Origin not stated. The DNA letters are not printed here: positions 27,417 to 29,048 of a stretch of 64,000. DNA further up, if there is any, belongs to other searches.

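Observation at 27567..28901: Outer-membrane beta-barrel gene translationally coupled between the NapH-like and polyferredoxin genes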

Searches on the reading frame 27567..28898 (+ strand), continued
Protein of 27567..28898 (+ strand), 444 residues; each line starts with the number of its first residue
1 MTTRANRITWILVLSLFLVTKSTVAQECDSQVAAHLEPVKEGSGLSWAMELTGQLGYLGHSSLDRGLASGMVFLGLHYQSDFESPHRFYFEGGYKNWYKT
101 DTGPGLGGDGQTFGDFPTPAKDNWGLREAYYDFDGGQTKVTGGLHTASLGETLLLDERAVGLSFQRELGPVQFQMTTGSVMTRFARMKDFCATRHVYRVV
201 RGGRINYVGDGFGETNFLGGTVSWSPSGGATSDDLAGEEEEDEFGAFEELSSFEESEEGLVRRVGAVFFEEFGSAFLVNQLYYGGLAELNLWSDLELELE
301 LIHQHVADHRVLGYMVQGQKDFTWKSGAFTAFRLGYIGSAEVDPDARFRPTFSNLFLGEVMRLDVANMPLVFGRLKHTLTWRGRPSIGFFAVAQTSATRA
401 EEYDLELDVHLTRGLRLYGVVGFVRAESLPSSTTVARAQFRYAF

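Call 30: search_solved_structures(query=A1, max_evalue=10)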
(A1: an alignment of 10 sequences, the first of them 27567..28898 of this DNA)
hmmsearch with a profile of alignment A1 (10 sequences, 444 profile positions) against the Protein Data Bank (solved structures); distinct sequences matched with E-value up to 10: 7.
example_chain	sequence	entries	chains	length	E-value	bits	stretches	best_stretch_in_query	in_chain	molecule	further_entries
1cza_N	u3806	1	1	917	0.58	12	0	345-394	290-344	HEXOKINASE TYPE I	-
1dgk_N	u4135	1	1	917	0.58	12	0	345-394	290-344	HEXOKINASE TYPE I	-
4f9o_A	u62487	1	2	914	0.84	11.4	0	346-394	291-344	Hexokinase-1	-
1hkc_A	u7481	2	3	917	0.84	11.4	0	346-394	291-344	D-GLUCOSE 6-PHOSPHOTRANSFERASE | PROTEIN (HEXOKINASE)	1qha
1hkb_A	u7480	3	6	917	0.85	11.4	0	346-394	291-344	D-GLUCOSE 6-PHOSPHOTRANSFERASE | Hexokinase-1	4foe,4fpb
4foi_A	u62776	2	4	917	0.85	11.4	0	346-394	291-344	Hexokinase-1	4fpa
2opo_A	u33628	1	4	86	1.2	10.9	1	226-268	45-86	Polcalcin Che a 3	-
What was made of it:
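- On OprD/Occ, Alginate_exp (AlgE) or MOMP sequence families: No PDB sequence hit better than E=0.58 (call 30).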

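Call 35: search_protein_families(library=pfam, proteins=[L033:5858-6433:+, L014:842-1711:-, L043:689-1117:+, L006:1511-2746:+, L020:17991-20450:-, L018:14791-15693:-, L008:2086-2622:+, L016:4424-6715:+, L023:4427-4840:+, L036:1711-2109:+], max_evalue=0.001)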
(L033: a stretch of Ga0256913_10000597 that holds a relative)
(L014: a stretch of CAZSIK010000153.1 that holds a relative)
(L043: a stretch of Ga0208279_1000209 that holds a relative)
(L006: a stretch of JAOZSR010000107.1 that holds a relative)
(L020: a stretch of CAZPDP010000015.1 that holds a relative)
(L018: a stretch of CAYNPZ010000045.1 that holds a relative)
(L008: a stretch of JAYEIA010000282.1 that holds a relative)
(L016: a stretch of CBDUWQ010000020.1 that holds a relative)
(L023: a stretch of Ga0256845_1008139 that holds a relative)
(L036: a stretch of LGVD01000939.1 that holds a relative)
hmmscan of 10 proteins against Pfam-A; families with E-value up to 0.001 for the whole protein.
L033:5858-6433:+ (192 aa): 4 families
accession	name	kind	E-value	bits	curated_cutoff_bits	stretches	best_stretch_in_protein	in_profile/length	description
PF00440.29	TetR_N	-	8.9e-13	48.2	24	1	9-53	1-45/47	Bacterial regulatory proteins, tetR family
PF08361.16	TetR_C_2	-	7.1e-08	32.9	22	1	97-188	25-117/121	MAATS-type transcriptional repressor, C-terminal region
PF08359.16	TetR_C_4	-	2.7e-06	28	21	1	80-180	25-124/133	YsiA-like protein, C-terminal region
PF17932.6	TetR_C_24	-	3.8e-05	24.4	26.4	1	75-160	2-85/114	Tetracyclin repressor-like, C-terminal domain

L014:842-1711:- (289 aa): 1 family
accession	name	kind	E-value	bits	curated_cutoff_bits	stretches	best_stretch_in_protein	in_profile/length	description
PF09968.15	DUF2202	-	4.9e-43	147.2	22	1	58-216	1-161/162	Uncharacterized protein domain (DUF2202)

L043:689-1117:+ (143 aa): 1 family
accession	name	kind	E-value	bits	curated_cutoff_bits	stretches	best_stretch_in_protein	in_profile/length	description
PF07883.17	Cupin_2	-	3.4e-07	30.3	27.2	1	61-126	4-69/70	Cupin domain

L006:1511-2746:+ (412 aa): 1 family
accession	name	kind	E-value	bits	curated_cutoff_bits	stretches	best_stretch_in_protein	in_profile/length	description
PF06980.17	DUF1302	-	1.2e-12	48.1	23.2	1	76-412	139-541/541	Protein of unknown function (DUF1302)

L020:17991-20450:- (819 aa): 5 families
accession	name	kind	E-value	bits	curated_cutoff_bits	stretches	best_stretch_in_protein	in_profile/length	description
PF14905.12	OMP_b-brl_3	-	1.4e-98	331.1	27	1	390-794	2-408/408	Outer membrane protein beta-barrel family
PF00593.30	TonB_dep_Rec_b-barrel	-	2.3e-19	71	27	1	366-754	50-430/436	TonB dependent receptor-like, beta-barrel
PF13620.12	CarboxypepD_reg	-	8.8e-11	42.5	32.3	1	39-108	2-70/82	Carboxypeptidase regulatory-like domain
PF13715.12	CarbopepD_reg_2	-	7.9e-10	39.1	32.2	1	39-103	1-61/88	CarboxypepD_reg-like domain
PF07715.20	Plug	-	1.4e-07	32.4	23.9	1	160-233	23-106/107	TonB-dependent Receptor Plug Domain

L018:14791-15693:- (300 aa): 1 family
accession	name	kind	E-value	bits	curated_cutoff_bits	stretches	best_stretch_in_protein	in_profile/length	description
PF03781.23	FGE-sulfatase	-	1.4e-42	146.6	23.3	1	53-298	29-255/255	Sulfatase-modifying factor enzyme 1-like domain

L008:2086-2622:+ (179 aa): 1 family
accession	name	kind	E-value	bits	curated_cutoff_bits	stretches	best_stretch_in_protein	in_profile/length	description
PF03773.19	ArsP_1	-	3.1e-13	50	32.3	1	49-173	13-137/294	Predicted permease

L016:4424-6715:+ (764 aa): 3 families
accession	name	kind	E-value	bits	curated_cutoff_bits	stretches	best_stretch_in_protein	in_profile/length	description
PF03176.21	MMPL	-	1.9e-41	142.6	20.5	2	80-375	7-309/333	MMPL family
PF02460.24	Patched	-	5.9e-09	36.3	23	1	230-363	13-152/156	Patched SSD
PF00873.25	ACR_tran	-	3.5e-06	25.5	28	1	211-363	861-1015/1021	AcrB/AcrD/AcrF family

L023:4427-4840:+ (138 aa): 1 family
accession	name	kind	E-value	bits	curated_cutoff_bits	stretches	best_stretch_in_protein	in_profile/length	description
PF09917.15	DUF2147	-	3.5e-17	63.5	27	1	36-137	13-112/112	Uncharacterized protein conserved in bacteria (DUF2147)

L036:1711-2109:+ (133 aa): 0 families

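Call 42: find_homologous_proteins(query=A1, max_evalue=1e-10)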
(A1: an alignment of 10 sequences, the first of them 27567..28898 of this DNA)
Query A1 (10 sequences) (444 aa, profile of the alignment): 45 proteins with E <= 1e-10 among 8000 candidates.
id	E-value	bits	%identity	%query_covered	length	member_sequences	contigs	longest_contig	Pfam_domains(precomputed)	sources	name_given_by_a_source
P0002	9.5e-228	774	68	100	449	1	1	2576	-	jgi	jgi:hypothetical protein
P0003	2.0e-224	763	65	100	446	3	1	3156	-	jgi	jgi:hypothetical protein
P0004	8.8e-224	761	64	97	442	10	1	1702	-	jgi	jgi:hypothetical protein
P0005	8.3e-214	728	65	93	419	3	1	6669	-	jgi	jgi:hypothetical protein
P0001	7.2e-200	682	100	89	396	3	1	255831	-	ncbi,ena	-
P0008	7.7e-197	672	38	98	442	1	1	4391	-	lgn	-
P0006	2.6e-195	667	65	84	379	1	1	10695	-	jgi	jgi:hypothetical protein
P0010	1.5e-188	645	32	98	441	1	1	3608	-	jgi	-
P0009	4.7e-184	630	31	99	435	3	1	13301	-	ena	-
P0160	9.4e-173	593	34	98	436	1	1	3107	-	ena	-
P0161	2.8e-172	592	31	94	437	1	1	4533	-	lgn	-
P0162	3.1e-172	591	32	99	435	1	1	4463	-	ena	-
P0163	3.2e-171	588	32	98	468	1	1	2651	-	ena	-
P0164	1.5e-170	586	32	98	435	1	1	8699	-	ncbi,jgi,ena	-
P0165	9.9e-170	583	32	99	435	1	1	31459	-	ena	-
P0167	1.7e-169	582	32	99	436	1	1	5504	-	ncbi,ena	-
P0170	4.4e-169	581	30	100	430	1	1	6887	-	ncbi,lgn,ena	-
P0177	2.6e-153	529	32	98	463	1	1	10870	-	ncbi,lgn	-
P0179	1.2e-143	497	29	98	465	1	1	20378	-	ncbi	-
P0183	2.0e-141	490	30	100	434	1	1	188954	-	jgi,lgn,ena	-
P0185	1.0e-139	484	29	98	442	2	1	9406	-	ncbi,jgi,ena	-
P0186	6.0e-139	482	31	98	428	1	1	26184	-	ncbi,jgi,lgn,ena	-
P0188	7.7e-135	468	32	98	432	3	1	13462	-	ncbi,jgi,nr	ncbi:MAG: hypothetical protein PHE56_02165 [Bacteroidales bacterium]|jgi:hypothetical protein|nr:hyp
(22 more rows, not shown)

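Call 49: predict_structure(alignment_id=A3)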
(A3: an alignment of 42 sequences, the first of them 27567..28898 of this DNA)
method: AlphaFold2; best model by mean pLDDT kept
length: 444 residues; sequences in the alignment: 42
mean_pLDDT: 77.4   pTM: 0.76
mean pLDDT of the five models: 77.4, 77.4, 77.1, 77.1, 76.4
residues with pLDDT >= 90: 158; 70-90: 171; 50-70: 52; < 50: 63
segments of 3 or more residues with pLDDT < 50: 18-29, 107-119, 187-194, 229-256
pLDDT, mean of each block of 10 residues (from residue 1): 71 59 34 83 91 83 77 91 89 80 52 45 81 94 91 86 94 95 59 48 61 93 75 29 30 51 94 91 95 90 90 93 92 92 83 67 64 93 92 81 91 87 80 85 85
secondary structure, 60 per line:
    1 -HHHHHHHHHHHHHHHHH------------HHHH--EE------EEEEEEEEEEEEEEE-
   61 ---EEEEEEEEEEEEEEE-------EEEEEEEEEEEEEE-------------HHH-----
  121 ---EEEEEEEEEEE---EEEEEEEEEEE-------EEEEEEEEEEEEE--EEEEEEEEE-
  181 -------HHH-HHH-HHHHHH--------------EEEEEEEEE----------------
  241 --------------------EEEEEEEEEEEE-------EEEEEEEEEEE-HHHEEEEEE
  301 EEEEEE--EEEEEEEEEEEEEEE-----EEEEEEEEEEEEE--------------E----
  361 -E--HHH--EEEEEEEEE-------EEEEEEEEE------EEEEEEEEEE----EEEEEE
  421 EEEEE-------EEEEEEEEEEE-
elements in order: H2-18 H31-34 E45-59 E64-78 E86-99 E124-134 E138-148 E156-168 E171-179 H196-201 E216-224 E261-272 E280-290 E295-306 E309-323 E329-341 E370-378 E386-394 E401-410 E415-425 E433-443
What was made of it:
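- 27567..28901 (+): The finding: an 18-stranded outer-membrane beta-barrel of an undescribed family (444 aa; predicted signal peptide residues 1-26). AlphaFold2 with 42 sequences gives pLDDT 77.4, pTM 0.76 and 18 strands (call 49).
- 28239..28346 (+): Acidic disordered segment (residues 225-260, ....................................) between strands 8 and 9, predicted to be periplasmic turn T4. pLDDT is below 50 for residues 229-256 (call 49).
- On MtrB/PioB-type porin of porin-cytochrome conduits: 18 strands and 444 aa (call 49).
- The acidic and loop segments have low model confidence (call 49), and I could not inspect coordinates. Model confidence is low for residues 18-29 and 187-194 (call 49).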

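Call 56: fold_search(model_id=the predicted structure, library=pdb)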
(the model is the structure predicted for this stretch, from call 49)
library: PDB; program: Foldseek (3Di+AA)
matches with E <= 10: 1003; with E <= 0.001: 214
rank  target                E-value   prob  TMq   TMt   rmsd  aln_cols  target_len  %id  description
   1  5ldt_A                1.4e-11  1.00  0.50  0.54   8.4       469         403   11  Crystal Structures of MOMP from Campylobacter jejuni (released 2016-10-26)
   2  2y0h                  1.1e-10  1.00  0.48  0.57   6.9       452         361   12  Crystal Structure of Pseudomonas Aeruginosa OpdL (released 2011-12-21)
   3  2qtk_B                1.4e-10  1.00  0.48  0.56   7.1       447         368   10  Crystal Structure of the outer membrane protein opdK from Pseudomonas aeruginosa (released 2008-06-24)
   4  4foz                  1.7e-10  1.00  0.47  0.54   7.8       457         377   12  Crystal Structure of OccD1 (OprD) Y282R/D307H (released 2013-03-13)
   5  5ldv                  1.8e-10  1.00  0.48  0.52   9.5       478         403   11  Crystal Structures of MOMP from Campylobacter jejuni (released 2016-10-26)
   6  5dl8_A                1.9e-10  1.00  0.49  0.54   7.7       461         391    9  Crystal structure of Acinetobacter baumannii OccAB4 (released 2016-02-03)
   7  2y0k                  2.7e-10  1.00  0.48  0.57   6.5       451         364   11  Crystal Structure of Pseudomonas Aeruginosa OpdO (released 2011-12-21)
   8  3jty_C                2.9e-10  1.00  0.49  0.55   6.7       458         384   10  Crystal structure of a BenF-like porin from Pseudomonas fluorescens Pf-5 (released 2009-10-20)
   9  3rbh_B                3.2e-10  1.00  0.55  0.57   6.5       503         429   11  Structure of alginate export protein AlgE from Pseudomonas aeruginosa (released 2011-07-27)
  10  3sy9_C                4.1e-10  1.00  0.44  0.51   7.0       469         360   10  Crystal structure of Pseudomonas aeruginosa OccD2 (OpdC) (released 2012-02-08)
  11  4azl_A                4.3e-10  1.00  0.57  0.60   5.8       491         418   11  In meso structure of alginate transporter, AlgE, from Pseudomoas aeruginosa, PAO1, crystal form 2. (released 2013-07-03)
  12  2y0l                  4.5e-10  1.00  0.50  0.59   6.3       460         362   10  Crystal Structure of Pseudomonas Aeruginosa OpdO (released 2011-12-21)
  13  4azl_B                5.5e-10  1.00  0.58  0.60   5.8       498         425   10  In meso structure of alginate transporter, AlgE, from Pseudomoas aeruginosa, PAO1, crystal form 2. (released 2013-07-03)
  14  3rbh_A                5.8e-10  1.00  0.56  0.57   6.2       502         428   11  Structure of alginate export protein AlgE from Pseudomonas aeruginosa (released 2011-07-27)
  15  3rbh_D                6.1e-10  1.00  0.55  0.59   6.2       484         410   11  Structure of alginate export protein AlgE from Pseudomonas aeruginosa (released 2011-07-27)
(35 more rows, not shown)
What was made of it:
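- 27567..28901 (+): Foldseek against the PDB gives MOMP 5ldt at E=1.4e-11 and AlgE at TM 0.57-0.60, plus OprD/Occ (call 56).
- Closest known: AlgE. Same: Foldseek E of 1e-10 to 1e-11; TM 0.57-0.60 to AlgE (call 56).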

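Call 62: search_protein_families(library=pfam, alignment_id=A3, max_evalue=10)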
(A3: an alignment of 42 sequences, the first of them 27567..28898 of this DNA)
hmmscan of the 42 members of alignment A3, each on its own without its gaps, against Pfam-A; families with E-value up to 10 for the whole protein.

A. member 1, window:27567-28898:+ (444 aa): 0 families

B. families by the number of members that match (of 42 scanned): 11 families
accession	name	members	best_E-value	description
PF16760.10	CBM53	3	0.12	Starch/carbohydrate-binding module (family 53)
PF01205.25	UPF0029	1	0.0056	Uncharacterized protein family UPF0029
PF25015.1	RBD_AKAP-17A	1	0.011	AKAP-17A-like, RNA-binding domain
PF15544.11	Ntox6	1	0.015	Bacterial toxin 6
PF04052.18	TolB_N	1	0.056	TolB amino-terminal domain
PF21054.2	RUBC_PIKBD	1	0.073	Rubicon, PI3K-binding domain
PF19413.5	YaiO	1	0.12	YaiO membrane beta barrel domain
PF04022.17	Staphylcoagulse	1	0.21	Staphylocoagulase repeat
PF12113.13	SVM_signal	1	1.5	SVM protein signal sequence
PF15365.12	PNRC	1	1.7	Proline-rich nuclear receptor coactivator motif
PF04200.17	Lipoprotein_17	1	4.3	Lipoprotein associated domain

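Call 67: list_cluster_members(proteins=[P0001, P0164, P0167, P0170, P0177, P0179, P0183, P0185, P0186, P0188])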
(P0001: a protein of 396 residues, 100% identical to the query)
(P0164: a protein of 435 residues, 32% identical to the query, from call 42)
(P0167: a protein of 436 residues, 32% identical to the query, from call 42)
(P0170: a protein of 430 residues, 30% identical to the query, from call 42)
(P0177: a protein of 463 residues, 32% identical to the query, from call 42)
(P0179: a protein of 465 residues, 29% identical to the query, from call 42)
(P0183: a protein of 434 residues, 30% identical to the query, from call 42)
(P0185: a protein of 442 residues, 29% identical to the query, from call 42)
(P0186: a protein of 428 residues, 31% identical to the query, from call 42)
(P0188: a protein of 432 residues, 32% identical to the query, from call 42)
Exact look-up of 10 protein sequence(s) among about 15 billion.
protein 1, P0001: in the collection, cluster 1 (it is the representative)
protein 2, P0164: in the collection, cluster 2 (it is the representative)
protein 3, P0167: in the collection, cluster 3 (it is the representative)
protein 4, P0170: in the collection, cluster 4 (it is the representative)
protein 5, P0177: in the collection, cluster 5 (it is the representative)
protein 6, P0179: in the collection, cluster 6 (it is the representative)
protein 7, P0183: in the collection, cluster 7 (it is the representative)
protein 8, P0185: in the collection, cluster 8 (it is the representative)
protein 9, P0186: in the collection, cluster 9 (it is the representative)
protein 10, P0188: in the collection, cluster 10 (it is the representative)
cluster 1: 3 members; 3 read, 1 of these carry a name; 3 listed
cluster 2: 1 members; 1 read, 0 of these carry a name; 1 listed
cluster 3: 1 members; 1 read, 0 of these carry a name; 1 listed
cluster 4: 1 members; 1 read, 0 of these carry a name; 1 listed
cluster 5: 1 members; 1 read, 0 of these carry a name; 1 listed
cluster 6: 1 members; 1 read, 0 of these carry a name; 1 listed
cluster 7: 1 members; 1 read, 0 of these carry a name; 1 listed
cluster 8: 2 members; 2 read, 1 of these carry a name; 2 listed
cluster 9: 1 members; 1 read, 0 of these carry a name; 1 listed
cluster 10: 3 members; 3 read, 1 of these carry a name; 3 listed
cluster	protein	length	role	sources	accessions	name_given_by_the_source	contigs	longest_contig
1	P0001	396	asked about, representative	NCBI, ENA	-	-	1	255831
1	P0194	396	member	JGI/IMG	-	hypothetical protein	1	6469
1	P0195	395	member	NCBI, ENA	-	-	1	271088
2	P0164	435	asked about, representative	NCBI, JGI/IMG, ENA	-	-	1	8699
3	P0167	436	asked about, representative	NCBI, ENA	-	-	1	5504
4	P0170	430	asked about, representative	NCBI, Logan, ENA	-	-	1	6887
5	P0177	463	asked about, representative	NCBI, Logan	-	-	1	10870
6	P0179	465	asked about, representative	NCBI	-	-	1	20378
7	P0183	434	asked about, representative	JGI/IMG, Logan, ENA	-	-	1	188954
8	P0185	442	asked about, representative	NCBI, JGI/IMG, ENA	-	-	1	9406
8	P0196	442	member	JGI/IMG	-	hypothetical protein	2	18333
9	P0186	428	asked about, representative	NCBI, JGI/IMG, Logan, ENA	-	-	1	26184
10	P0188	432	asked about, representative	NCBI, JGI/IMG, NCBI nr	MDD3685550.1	MAG: hypothetical protein PHE56_02165 [Bacteroidales bacterium] | hypothetical protein | hypothetical protein [Bacteroidales bacterium]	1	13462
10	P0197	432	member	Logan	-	-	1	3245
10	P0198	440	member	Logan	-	-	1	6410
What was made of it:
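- On Outer-membrane beta-barrel protein (BAM substrate, generic class): No cultured host is known (call 67).
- No experiment exists for any member, and all homologs come from MAGs or metagenomes (call 67).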

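Call 68: find_encoding_contigs(protein=P0001, flank=1000, max_places=3)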
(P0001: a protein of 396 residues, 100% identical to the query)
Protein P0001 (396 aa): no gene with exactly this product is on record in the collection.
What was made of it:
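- Tried and rejected: Looking it up through P0001 found nothing (call 68).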

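Call 69: find_encoding_contigs(protein=P0080, flank=5000, max_places=3)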
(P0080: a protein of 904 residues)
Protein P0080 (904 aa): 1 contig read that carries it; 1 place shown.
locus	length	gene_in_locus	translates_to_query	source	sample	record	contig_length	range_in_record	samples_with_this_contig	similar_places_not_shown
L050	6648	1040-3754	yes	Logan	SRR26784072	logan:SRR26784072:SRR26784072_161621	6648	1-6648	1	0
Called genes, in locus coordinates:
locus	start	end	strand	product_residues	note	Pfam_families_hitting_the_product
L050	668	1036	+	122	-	-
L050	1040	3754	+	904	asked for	PF12801:Fer4_5, PF13187:Fer4_9 (weak)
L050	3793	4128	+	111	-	PF12838:Fer4_7, PF13187:Fer4_9, PF13534:Fer4_17 (weak), PF00037:Fer4, PF12797:Fer4_2 (weak), PF12837:Fer4_6, PF13237:Fer4_10 (weak), PF14697:Fer4_21 (weak), +2 more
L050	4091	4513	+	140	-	-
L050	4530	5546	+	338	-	PF03773:ArsP_1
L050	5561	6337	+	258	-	PF10029:DUF2271 (weak), PF13860:FlgD_ig (faint), PF18962:Por_Secre_tail (weak)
